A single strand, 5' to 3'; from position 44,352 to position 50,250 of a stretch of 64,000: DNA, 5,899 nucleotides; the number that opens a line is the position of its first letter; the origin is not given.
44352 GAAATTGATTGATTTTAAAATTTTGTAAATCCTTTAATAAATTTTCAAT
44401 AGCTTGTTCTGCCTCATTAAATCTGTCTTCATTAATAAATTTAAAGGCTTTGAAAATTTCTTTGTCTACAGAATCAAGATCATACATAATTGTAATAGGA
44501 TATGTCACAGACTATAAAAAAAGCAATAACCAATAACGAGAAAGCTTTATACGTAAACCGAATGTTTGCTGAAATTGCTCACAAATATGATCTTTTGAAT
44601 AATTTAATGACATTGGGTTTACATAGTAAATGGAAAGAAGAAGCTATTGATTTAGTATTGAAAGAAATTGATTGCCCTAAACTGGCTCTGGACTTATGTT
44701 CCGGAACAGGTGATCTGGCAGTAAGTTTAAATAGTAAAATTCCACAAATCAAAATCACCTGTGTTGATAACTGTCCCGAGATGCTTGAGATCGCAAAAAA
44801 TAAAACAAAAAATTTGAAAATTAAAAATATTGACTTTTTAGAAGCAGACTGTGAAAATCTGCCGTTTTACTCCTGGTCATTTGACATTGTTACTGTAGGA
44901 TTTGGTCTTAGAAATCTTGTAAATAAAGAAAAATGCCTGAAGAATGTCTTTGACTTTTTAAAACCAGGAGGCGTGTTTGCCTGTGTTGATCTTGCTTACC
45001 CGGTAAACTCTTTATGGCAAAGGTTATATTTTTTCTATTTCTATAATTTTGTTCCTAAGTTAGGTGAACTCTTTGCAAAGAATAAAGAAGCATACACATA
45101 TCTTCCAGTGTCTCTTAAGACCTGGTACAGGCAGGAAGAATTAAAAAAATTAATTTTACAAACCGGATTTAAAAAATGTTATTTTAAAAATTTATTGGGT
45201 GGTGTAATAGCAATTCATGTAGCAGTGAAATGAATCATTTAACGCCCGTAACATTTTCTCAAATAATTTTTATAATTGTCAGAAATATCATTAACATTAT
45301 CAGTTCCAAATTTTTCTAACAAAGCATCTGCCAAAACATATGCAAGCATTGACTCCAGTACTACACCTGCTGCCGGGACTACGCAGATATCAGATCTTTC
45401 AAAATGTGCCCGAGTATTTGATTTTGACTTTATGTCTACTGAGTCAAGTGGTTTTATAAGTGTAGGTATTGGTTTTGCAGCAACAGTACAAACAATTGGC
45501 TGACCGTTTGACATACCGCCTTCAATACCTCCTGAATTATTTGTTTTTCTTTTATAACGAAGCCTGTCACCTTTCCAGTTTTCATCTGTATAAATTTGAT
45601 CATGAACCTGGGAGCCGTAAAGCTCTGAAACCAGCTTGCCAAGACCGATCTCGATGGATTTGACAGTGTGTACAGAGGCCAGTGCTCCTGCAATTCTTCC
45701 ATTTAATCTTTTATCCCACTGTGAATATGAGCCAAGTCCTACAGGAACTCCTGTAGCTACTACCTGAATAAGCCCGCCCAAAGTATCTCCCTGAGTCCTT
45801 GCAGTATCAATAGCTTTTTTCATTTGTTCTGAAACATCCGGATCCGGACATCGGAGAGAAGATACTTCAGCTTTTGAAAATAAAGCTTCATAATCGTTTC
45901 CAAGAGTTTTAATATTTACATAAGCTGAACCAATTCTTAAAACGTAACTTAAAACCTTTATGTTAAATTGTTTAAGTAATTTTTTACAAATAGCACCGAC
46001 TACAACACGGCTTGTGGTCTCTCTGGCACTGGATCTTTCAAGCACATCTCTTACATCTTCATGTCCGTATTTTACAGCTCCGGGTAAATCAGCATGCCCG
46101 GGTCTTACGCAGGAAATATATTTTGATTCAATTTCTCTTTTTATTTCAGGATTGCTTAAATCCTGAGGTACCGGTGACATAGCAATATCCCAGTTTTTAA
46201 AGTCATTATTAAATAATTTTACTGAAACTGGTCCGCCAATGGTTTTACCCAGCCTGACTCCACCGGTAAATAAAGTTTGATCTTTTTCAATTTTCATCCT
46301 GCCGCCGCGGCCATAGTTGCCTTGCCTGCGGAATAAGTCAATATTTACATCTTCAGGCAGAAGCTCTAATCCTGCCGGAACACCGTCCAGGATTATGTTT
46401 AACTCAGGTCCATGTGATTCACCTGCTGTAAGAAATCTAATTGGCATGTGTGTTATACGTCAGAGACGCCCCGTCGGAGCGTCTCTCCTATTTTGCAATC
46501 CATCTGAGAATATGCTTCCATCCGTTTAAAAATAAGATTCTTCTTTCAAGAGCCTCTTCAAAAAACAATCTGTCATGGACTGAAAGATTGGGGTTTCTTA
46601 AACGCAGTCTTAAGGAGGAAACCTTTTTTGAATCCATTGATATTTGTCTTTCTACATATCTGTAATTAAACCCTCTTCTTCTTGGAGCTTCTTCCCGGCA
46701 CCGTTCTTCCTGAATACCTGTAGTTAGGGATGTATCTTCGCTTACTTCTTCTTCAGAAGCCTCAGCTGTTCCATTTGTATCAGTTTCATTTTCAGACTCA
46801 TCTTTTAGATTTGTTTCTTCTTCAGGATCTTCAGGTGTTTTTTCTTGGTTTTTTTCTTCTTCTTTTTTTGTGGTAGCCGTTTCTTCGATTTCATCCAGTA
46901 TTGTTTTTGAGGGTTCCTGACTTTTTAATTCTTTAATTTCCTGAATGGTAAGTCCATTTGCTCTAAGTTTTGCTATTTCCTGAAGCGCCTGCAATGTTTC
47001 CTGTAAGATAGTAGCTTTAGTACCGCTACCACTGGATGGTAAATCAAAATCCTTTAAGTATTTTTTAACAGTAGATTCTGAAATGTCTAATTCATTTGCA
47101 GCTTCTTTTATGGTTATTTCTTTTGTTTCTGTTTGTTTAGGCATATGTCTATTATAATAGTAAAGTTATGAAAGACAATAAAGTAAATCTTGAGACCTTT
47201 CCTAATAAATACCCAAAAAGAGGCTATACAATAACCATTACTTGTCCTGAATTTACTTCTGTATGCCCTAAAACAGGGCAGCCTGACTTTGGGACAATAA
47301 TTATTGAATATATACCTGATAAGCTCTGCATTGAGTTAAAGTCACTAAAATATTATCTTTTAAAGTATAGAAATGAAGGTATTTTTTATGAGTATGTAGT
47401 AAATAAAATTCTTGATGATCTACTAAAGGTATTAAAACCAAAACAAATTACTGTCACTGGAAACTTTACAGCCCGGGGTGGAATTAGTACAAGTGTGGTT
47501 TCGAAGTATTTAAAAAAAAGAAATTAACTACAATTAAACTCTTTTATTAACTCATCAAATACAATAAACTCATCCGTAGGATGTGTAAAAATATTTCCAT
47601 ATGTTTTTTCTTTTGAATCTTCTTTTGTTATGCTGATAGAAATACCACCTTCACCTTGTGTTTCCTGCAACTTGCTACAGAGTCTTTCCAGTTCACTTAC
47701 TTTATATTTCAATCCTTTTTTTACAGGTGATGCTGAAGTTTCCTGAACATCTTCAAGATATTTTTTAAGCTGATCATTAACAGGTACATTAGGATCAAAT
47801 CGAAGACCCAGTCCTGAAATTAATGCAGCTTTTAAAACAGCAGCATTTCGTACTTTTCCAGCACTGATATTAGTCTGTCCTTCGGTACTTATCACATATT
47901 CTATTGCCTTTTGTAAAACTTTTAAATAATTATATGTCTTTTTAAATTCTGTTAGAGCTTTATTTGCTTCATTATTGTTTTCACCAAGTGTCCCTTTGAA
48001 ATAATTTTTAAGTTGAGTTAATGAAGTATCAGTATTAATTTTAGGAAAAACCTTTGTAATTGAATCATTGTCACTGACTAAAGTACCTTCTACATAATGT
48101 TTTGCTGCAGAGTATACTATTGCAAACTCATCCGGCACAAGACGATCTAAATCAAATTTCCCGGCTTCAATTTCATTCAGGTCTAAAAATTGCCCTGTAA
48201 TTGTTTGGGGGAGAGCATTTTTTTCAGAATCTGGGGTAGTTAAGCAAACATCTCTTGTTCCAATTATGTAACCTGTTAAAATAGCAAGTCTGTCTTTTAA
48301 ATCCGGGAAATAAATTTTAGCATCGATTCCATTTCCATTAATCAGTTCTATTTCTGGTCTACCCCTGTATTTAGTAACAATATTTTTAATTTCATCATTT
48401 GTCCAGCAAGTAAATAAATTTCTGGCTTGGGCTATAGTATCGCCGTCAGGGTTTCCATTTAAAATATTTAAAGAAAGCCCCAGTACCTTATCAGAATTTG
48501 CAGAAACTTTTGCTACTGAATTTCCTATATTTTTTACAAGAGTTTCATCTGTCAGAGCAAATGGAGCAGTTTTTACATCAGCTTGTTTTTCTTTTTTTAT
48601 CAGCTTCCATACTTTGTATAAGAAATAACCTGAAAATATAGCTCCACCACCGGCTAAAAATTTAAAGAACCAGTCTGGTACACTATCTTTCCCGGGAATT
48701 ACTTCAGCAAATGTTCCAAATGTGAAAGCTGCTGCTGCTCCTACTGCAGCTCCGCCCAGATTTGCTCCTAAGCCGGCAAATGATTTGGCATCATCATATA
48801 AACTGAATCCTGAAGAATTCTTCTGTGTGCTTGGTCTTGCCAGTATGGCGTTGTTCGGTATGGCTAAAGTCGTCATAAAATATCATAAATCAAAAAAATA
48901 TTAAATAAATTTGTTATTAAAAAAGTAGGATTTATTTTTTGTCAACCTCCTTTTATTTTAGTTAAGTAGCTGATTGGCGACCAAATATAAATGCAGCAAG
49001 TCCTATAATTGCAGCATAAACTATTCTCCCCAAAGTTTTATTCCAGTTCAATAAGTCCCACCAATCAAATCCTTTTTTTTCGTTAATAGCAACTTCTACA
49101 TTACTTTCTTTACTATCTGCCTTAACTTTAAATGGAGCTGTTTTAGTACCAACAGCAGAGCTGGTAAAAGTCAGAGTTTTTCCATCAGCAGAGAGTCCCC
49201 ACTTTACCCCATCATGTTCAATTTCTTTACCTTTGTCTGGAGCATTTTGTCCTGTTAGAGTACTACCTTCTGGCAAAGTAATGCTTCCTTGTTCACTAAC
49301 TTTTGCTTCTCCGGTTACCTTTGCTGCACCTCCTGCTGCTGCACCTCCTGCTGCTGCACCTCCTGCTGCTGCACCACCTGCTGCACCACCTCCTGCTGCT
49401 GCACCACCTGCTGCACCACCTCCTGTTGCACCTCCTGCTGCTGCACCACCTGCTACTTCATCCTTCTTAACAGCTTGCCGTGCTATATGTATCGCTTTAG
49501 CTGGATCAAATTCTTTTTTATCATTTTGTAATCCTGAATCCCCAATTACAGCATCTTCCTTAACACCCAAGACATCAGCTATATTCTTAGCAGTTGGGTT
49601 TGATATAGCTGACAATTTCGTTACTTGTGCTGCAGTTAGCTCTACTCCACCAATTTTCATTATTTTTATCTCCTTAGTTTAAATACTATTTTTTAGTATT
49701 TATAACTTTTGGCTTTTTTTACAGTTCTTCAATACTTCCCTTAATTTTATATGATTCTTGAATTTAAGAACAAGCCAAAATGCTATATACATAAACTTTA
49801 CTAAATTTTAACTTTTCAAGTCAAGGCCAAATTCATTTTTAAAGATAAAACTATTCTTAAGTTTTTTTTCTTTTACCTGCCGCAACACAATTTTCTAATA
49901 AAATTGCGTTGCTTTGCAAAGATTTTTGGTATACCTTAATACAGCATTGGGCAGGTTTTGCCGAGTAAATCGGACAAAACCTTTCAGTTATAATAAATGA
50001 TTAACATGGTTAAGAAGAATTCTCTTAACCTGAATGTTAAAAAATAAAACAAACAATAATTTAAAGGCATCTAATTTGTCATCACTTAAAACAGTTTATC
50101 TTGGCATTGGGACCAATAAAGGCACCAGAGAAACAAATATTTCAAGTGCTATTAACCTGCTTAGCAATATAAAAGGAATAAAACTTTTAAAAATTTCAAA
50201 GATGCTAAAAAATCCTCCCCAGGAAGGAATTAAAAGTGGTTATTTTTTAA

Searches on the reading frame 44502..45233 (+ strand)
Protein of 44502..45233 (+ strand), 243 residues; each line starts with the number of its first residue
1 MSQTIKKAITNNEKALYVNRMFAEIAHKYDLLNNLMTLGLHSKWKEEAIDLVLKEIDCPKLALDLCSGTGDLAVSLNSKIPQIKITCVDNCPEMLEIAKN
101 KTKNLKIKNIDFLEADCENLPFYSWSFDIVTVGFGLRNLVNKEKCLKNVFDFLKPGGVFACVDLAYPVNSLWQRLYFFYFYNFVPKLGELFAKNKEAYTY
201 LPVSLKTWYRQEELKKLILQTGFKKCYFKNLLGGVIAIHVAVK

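Call 70: search_protein_families(library=pfam, max_evalue=1e-8, proteins=[window:44502-45233:+])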
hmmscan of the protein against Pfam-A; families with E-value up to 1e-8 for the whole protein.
window:44502-45233:+ (243 aa): 6 families
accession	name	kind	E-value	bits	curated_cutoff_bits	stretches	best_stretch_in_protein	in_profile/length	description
PF01209.24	Ubie_methyltran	-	1.2e-62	211.7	20.1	1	14-243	5-233/233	ubiE/COQ5 methyltransferase family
PF13649.12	Methyltransf_25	-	2.3e-19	70.3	27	1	63-157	2-97/97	Methyltransferase domain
PF13847.12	Methyltransf_31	-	5.6e-19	68.7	27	1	63-174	8-114/145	Methyltransferase domain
PF08241.18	Methyltransf_11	-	3.5e-17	63.3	21.2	1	63-161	1-95/95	Methyltransferase domain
PF08242.18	Methyltransf_12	-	2.2e-14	54.4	30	1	63-159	1-98/98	Methyltransferase domain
PF13489.12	Methyltransf_23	-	9.7e-09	35.6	27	0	50-224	14-160/164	Methyltransferase domain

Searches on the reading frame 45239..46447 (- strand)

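Call 70: search_protein_families(library=pfam, max_evalue=1e-8, proteins=[window:45239-46447:-])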
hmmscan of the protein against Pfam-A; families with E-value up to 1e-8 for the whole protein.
window:45239-46447:- (402 aa): 1 family
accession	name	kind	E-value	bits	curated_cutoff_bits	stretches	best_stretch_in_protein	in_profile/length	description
PF01264.26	Chorismate_synt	-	3e-109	365.1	27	1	3-377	1-327/327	Chorismate synthase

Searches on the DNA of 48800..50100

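Call 12: search_rna_families(source=window, start=48800, end=50100, threshold=evalue, max_evalue=10, show_alignments=2)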
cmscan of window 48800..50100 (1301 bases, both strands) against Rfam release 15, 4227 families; matches with E-value up to 10: 3.
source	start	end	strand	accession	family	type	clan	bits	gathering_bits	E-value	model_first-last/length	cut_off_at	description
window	49325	49383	+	RF01504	Afu_254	Gene; sRNA;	-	29.2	60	0.019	83-138/158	no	A. fumigatus sRNA Afu_254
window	49335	49389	+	RF03758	mir-2756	Gene; miRNA;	-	19.6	61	0.38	1-78/78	no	mir-2756 microRNA precursor family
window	50007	50071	+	RF00274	SNORD57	Gene; snRNA; snoRNA; CD-box;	CL00058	15.4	47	7.9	1-72/72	no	Small nucleolar RNA SNORD57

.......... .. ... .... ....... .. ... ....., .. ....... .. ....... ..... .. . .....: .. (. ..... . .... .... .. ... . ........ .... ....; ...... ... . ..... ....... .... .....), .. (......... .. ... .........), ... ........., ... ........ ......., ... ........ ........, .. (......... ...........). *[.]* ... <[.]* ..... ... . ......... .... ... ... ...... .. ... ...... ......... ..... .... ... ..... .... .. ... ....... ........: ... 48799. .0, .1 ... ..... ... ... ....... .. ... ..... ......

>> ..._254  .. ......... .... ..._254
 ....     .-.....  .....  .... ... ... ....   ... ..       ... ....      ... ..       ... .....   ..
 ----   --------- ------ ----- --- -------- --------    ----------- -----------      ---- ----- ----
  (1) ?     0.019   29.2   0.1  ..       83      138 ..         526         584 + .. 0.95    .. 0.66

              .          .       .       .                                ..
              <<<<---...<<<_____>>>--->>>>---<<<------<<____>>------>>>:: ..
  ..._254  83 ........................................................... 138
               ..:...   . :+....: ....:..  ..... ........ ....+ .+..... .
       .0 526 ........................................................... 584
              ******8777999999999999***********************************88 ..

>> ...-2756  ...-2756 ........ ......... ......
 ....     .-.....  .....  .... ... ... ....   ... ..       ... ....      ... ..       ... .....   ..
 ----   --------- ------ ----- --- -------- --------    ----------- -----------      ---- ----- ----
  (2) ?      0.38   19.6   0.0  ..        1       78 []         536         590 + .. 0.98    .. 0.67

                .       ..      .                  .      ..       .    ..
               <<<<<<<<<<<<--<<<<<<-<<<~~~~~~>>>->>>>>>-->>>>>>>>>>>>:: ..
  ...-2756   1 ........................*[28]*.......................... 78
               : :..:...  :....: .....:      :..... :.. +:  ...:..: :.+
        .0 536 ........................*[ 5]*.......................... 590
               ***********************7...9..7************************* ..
